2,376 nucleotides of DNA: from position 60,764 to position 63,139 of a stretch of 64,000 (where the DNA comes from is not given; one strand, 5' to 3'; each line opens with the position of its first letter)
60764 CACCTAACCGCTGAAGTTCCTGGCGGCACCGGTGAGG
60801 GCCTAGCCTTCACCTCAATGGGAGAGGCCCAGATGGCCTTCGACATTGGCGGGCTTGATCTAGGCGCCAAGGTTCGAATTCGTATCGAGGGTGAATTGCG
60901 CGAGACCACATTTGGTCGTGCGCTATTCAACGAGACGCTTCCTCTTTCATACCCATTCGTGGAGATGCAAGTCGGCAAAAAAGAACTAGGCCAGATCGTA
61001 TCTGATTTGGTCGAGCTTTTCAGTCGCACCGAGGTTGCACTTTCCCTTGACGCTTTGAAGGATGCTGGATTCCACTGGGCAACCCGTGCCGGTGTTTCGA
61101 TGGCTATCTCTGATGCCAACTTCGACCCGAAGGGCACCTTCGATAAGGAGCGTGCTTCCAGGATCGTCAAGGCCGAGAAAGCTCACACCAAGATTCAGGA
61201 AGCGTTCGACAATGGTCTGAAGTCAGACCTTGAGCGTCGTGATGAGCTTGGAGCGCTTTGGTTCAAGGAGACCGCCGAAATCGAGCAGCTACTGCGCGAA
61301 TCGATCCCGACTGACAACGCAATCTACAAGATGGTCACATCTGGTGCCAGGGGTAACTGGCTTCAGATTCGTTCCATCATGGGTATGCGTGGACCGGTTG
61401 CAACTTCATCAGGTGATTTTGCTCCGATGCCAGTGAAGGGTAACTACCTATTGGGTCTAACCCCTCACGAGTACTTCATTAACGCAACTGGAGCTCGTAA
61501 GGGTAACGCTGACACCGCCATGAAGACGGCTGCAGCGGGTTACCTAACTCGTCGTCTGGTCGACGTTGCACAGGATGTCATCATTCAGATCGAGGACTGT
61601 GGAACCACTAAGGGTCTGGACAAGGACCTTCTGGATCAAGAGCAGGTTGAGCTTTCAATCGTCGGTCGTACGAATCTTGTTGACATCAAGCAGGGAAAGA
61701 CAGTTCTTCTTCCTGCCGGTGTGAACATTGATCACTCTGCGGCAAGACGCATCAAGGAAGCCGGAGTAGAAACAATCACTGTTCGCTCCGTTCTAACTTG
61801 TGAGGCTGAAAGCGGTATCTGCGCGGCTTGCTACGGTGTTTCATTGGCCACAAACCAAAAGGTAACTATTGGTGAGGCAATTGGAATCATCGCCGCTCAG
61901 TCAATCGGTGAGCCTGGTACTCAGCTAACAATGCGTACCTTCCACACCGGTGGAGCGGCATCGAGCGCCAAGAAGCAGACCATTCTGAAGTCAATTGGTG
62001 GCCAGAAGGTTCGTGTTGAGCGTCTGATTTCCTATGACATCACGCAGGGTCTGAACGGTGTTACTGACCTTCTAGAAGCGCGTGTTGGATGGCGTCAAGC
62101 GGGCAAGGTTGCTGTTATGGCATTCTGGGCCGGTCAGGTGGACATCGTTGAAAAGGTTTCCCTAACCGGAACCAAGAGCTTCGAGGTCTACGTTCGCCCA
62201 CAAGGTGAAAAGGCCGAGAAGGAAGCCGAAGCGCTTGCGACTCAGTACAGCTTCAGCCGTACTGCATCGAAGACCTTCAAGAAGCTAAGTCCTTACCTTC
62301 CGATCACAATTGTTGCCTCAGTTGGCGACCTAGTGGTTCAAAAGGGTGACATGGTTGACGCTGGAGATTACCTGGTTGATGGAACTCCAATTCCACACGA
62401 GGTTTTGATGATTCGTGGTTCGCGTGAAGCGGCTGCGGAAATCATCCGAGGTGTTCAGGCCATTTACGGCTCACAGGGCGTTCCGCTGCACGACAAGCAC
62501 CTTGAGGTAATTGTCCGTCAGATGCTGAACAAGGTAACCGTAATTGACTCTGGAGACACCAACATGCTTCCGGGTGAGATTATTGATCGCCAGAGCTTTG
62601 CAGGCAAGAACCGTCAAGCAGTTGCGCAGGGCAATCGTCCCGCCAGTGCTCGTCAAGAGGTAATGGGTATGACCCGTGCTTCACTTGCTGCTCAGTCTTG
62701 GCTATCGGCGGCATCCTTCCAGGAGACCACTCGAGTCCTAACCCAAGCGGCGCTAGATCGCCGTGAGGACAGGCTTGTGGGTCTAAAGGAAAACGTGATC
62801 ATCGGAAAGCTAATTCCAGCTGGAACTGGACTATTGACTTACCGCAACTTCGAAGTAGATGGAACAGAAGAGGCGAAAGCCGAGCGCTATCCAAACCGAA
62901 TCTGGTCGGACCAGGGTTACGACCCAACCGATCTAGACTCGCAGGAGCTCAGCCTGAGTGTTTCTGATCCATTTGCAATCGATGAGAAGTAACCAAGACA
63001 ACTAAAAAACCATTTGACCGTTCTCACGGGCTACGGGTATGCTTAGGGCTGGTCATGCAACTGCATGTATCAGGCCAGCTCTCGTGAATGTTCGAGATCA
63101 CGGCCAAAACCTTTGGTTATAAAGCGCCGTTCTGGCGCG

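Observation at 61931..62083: Novel insertion in the RNA polymerase trigger loop, with loss of the invariant LPR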

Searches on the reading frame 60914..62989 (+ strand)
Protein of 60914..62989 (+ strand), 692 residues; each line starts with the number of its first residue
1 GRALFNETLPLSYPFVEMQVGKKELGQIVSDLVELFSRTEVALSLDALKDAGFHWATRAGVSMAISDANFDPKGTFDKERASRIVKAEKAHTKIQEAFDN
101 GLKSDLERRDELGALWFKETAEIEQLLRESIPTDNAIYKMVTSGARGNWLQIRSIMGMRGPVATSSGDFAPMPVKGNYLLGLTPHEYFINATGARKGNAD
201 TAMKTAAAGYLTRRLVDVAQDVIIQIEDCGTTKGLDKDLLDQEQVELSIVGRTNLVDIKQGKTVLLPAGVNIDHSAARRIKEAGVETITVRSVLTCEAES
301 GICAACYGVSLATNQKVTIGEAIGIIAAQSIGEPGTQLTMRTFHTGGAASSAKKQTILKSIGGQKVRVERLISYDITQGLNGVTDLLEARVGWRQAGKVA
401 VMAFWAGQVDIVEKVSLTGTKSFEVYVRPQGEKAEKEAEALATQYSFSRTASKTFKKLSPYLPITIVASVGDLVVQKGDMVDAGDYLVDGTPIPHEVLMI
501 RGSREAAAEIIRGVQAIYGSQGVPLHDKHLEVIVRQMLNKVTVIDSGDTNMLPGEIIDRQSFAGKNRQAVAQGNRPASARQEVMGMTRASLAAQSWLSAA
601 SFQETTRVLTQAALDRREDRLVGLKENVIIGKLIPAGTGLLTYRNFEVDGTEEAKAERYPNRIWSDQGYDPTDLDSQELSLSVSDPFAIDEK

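Call 27: predict_structure(alignment_id=A1)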
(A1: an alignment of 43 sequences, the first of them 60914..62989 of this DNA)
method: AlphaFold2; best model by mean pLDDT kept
length: 692 residues; sequences in the alignment: 43
mean_pLDDT: 54.2   pTM: 0.36
mean pLDDT of the five models: 54.2, 51.3, 48.1, 48.0, 47.0
residues with pLDDT >= 90: 0; 70-90: 227; 50-70: 146; < 50: 319
segments of 3 or more residues with pLDDT < 50: 56-69, 143-148, 150-221, 320-349, 353-400, 445-457, 490-502, 516-524, 582-692
pLDDT, mean of each block of 10 residues (from residue 1): 78 83 76 79 69 46 38 68 73 73 68 69 73 60 47 38 28 23 25 27 30 38 67 80 65 84 84 83 83 77 74 56 36 30 35 44 40 38 27 35 72 79 82 73 42 42 71 79 60 30 52 50 51 61 71 66 82 78 42 37 28 30 25 24 29 40 35 36 31 30
secondary structure, 60 per line:
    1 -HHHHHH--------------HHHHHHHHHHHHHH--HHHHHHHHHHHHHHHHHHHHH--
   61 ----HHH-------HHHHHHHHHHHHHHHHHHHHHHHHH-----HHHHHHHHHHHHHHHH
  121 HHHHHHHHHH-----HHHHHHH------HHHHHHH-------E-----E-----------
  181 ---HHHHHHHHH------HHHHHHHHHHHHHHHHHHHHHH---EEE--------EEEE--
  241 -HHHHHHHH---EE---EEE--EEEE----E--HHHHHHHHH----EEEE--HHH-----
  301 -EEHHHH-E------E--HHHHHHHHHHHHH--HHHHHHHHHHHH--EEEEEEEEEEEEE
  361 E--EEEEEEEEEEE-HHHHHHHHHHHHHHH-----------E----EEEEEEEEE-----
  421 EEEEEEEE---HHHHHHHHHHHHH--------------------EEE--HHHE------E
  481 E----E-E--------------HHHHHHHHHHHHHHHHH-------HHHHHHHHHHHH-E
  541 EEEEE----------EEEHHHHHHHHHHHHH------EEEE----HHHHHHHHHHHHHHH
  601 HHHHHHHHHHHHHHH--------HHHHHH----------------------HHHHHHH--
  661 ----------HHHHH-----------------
elements in order (helices of 4 or more, strands of 3 or more residues): H2-7 H22-35 H38-58 H75-99 H105-130 H136-142 H149-155 H184-192 H199-220 E224-226 E235-238 H242-249 E258-260 E263-266 H274-282 E287-290 H304-307 H319-331 H334-345 E348-361 E364-374 H376-390 E407-415 E421-428 H432-444 E465-467 H503-519 H527-538 E540-545 E556-558 H559-571 E578-581 H586-615 H624-629 H652-658 H671-675

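Call 43: predict_structure(alignment_id=A3)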
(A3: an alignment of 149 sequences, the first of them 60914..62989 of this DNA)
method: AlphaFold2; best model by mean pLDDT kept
length: 692 residues; sequences in the alignment: 149
mean_pLDDT: 68.0   pTM: 0.52
mean pLDDT of the five models: 68.0, 67.4, 66.3, 66.1, 64.4
residues with pLDDT >= 90: 100; 70-90: 286; 50-70: 97; < 50: 209
segments of 3 or more residues with pLDDT < 50: 60-63, 164-167, 179-215, 320-379, 391-396, 448-455, 595-617, 621-640, 643-649, 658-692
pLDDT, mean of each block of 10 residues (from residue 1): 81 86 86 90 86 64 58 83 90 89 85 87 89 78 63 72 52 58 45 34 33 50 77 91 89 91 89 92 92 86 85 66 40 30 30 41 44 39 62 54 89 85 90 82 55 51 85 90 87 80 86 75 73 81 81 79 88 87 67 46 42 48 39 38 49 53 44 40 33 33
secondary structure, 60 per line:
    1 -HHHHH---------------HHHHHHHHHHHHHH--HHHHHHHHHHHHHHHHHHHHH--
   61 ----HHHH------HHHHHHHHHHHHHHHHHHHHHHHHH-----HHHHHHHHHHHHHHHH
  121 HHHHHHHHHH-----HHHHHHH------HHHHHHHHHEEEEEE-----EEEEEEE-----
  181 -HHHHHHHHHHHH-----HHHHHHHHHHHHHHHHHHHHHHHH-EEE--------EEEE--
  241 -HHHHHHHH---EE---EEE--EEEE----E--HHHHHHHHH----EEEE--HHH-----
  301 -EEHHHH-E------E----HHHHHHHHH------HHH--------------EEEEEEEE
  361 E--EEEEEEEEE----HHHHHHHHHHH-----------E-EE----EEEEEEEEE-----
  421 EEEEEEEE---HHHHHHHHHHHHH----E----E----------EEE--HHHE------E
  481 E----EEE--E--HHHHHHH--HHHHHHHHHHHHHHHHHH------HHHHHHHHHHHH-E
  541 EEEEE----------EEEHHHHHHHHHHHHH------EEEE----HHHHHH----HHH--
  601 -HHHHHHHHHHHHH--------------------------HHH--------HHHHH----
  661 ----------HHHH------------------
elements in order (helices of 4 or more, strands of 3 or more residues): H2-6 H22-35 H38-58 H65-68 H75-99 H105-130 H136-142 H149-157 E158-163 E169-175 H182-193 H199-222 E224-226 E235-238 H242-249 E258-260 E263-266 H274-282 E287-290 H304-307 H321-329 E353-361 E364-372 H377-387 E407-415 E421-428 H432-444 E465-467 E486-488 H494-500 H503-520 H527-538 E540-545 E556-558 H559-571 E578-581 H586-591 H602-614 H652-656 H671-674

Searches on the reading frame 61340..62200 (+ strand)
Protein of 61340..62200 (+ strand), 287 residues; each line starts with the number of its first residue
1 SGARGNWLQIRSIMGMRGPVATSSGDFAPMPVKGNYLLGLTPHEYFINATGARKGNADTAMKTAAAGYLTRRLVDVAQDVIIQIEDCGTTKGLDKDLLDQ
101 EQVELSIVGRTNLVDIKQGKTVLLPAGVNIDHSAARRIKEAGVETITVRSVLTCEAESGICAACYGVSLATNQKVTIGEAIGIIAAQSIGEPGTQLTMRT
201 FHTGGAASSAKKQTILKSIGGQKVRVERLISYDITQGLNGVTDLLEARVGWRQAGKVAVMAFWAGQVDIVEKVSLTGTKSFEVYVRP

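Call 45: search_solved_structures(query=window:61340-62200:+, max_evalue=1e-20, show_alignments=0)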
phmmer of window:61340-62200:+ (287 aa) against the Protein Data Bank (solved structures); distinct sequences matched with E-value up to 1e-20: 76 (the best 60 are shown).
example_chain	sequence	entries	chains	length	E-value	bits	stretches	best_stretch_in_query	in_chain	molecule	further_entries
8i23_D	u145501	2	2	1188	9.3e-64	218.5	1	1-209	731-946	DNA-directed RNA polymerase subunit beta'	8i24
8dy7_D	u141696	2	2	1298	1.1e-62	215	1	1-209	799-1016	DNA-directed RNA polymerase subunit beta'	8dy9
8k60_D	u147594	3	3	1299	2.1e-62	214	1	1-209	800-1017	DNA-directed RNA polymerase subunit beta'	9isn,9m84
7vpd_D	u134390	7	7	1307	2.2e-62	214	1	1-209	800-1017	DNA-directed RNA polymerase subunit beta'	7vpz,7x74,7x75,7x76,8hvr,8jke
7ye1_D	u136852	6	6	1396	2.6e-61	210.5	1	1-216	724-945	DNA-directed RNA polymerase subunit beta'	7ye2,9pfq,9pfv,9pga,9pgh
8syi_Z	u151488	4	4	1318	7.7e-61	208.9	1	1-213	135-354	DNA-directed RNA polymerase subunit beta'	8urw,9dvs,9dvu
9n9p_D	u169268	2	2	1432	1.3e-60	208.1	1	1-227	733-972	DNA-directed RNA polymerase subunit beta'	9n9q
8dkc_D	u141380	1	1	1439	6.7e-60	205.8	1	1-237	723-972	DNA-directed RNA polymerase subunit beta'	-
8h3v_B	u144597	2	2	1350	1.1e-59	205.2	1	1-221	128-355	DNA-directed RNA polymerase subunit beta'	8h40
6wvj_D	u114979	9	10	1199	2.4e-59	204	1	1-209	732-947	DNA-directed RNA polymerase subunit beta'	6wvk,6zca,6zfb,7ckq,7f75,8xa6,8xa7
8x6f_D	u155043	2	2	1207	3.2e-59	203.6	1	1-212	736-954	DNA-directed RNA polymerase subunit beta'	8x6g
5tw1_D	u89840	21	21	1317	4.6e-59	203.1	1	1-210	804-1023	DNA-directed RNA polymerase subunit beta'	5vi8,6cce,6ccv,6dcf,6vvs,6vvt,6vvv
5vi5_D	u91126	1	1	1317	4.6e-59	203.1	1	1-210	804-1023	DNA-directed RNA polymerase subunit beta'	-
6eyd_D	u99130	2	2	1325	4.7e-59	203.1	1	1-210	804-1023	DNA-directed RNA polymerase subunit beta'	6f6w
8gzg_Z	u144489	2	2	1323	2.3e-58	200.8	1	1-208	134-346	DNA-directed RNA polymerase subunit beta'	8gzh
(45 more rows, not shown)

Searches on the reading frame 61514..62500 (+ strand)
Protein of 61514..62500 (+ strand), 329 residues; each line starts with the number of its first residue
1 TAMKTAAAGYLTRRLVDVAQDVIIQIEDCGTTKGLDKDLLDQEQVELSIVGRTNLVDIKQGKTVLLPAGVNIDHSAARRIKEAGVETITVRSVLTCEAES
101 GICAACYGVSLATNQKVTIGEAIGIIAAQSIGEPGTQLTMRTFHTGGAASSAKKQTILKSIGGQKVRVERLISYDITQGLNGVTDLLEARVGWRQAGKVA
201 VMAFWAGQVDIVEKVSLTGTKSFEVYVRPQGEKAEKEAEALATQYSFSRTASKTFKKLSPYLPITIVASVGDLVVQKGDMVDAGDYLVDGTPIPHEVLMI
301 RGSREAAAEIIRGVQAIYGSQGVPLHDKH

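Call 10: search_solved_structures(query=window:61514-62500:+, show_alignments=4, max_evalue=1e-10)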
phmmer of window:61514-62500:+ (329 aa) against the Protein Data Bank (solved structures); distinct sequences matched with E-value up to 1e-10: 76 (the best 60 are shown).
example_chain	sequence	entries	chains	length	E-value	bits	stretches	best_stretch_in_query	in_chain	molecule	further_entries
7ye1_D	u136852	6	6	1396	2.8e-53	184.4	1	1-158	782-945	DNA-directed RNA polymerase subunit beta'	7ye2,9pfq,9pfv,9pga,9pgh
8i23_D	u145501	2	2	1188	3.2e-52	180.9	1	1-151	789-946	DNA-directed RNA polymerase subunit beta'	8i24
9n9p_D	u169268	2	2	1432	4.6e-52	180.4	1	1-162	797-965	DNA-directed RNA polymerase subunit beta'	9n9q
8dkc_D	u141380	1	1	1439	1.1e-51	179.2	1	1-179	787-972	DNA-directed RNA polymerase subunit beta'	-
8k60_D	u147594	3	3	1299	5.9e-51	176.7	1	1-151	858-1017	DNA-directed RNA polymerase subunit beta'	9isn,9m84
7vpd_D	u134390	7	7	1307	6e-51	176.7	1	1-151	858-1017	DNA-directed RNA polymerase subunit beta'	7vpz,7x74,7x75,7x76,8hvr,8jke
8dy7_D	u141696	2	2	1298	2e-50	175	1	1-151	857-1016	DNA-directed RNA polymerase subunit beta'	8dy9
5tw1_D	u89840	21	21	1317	1.4e-49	172.3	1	1-152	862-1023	DNA-directed RNA polymerase subunit beta'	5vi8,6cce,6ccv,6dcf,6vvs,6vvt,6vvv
5vi5_D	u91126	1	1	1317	1.4e-49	172.3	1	1-152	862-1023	DNA-directed RNA polymerase subunit beta'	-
6eyd_D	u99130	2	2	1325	1.4e-49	172.2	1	1-152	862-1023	DNA-directed RNA polymerase subunit beta'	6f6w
6wmr_D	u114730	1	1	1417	9.4e-49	169.5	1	1-160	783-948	DNA-directed RNA polymerase subunit beta'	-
6wmp_D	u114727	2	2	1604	1.5e-48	168.9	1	1-160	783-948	DNA-directed RNA polymerase subunit beta'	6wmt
7xya_D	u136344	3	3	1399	3.4e-47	164.4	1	1-169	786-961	DNA-directed RNA polymerase subunit beta'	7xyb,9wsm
7f0r_D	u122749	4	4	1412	3.5e-47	164.4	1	1-169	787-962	DNA-directed RNA polymerase subunit beta'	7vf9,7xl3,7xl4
9gdo_D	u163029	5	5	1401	5.7e-47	163.7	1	1-164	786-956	DNA-directed RNA polymerase subunit beta'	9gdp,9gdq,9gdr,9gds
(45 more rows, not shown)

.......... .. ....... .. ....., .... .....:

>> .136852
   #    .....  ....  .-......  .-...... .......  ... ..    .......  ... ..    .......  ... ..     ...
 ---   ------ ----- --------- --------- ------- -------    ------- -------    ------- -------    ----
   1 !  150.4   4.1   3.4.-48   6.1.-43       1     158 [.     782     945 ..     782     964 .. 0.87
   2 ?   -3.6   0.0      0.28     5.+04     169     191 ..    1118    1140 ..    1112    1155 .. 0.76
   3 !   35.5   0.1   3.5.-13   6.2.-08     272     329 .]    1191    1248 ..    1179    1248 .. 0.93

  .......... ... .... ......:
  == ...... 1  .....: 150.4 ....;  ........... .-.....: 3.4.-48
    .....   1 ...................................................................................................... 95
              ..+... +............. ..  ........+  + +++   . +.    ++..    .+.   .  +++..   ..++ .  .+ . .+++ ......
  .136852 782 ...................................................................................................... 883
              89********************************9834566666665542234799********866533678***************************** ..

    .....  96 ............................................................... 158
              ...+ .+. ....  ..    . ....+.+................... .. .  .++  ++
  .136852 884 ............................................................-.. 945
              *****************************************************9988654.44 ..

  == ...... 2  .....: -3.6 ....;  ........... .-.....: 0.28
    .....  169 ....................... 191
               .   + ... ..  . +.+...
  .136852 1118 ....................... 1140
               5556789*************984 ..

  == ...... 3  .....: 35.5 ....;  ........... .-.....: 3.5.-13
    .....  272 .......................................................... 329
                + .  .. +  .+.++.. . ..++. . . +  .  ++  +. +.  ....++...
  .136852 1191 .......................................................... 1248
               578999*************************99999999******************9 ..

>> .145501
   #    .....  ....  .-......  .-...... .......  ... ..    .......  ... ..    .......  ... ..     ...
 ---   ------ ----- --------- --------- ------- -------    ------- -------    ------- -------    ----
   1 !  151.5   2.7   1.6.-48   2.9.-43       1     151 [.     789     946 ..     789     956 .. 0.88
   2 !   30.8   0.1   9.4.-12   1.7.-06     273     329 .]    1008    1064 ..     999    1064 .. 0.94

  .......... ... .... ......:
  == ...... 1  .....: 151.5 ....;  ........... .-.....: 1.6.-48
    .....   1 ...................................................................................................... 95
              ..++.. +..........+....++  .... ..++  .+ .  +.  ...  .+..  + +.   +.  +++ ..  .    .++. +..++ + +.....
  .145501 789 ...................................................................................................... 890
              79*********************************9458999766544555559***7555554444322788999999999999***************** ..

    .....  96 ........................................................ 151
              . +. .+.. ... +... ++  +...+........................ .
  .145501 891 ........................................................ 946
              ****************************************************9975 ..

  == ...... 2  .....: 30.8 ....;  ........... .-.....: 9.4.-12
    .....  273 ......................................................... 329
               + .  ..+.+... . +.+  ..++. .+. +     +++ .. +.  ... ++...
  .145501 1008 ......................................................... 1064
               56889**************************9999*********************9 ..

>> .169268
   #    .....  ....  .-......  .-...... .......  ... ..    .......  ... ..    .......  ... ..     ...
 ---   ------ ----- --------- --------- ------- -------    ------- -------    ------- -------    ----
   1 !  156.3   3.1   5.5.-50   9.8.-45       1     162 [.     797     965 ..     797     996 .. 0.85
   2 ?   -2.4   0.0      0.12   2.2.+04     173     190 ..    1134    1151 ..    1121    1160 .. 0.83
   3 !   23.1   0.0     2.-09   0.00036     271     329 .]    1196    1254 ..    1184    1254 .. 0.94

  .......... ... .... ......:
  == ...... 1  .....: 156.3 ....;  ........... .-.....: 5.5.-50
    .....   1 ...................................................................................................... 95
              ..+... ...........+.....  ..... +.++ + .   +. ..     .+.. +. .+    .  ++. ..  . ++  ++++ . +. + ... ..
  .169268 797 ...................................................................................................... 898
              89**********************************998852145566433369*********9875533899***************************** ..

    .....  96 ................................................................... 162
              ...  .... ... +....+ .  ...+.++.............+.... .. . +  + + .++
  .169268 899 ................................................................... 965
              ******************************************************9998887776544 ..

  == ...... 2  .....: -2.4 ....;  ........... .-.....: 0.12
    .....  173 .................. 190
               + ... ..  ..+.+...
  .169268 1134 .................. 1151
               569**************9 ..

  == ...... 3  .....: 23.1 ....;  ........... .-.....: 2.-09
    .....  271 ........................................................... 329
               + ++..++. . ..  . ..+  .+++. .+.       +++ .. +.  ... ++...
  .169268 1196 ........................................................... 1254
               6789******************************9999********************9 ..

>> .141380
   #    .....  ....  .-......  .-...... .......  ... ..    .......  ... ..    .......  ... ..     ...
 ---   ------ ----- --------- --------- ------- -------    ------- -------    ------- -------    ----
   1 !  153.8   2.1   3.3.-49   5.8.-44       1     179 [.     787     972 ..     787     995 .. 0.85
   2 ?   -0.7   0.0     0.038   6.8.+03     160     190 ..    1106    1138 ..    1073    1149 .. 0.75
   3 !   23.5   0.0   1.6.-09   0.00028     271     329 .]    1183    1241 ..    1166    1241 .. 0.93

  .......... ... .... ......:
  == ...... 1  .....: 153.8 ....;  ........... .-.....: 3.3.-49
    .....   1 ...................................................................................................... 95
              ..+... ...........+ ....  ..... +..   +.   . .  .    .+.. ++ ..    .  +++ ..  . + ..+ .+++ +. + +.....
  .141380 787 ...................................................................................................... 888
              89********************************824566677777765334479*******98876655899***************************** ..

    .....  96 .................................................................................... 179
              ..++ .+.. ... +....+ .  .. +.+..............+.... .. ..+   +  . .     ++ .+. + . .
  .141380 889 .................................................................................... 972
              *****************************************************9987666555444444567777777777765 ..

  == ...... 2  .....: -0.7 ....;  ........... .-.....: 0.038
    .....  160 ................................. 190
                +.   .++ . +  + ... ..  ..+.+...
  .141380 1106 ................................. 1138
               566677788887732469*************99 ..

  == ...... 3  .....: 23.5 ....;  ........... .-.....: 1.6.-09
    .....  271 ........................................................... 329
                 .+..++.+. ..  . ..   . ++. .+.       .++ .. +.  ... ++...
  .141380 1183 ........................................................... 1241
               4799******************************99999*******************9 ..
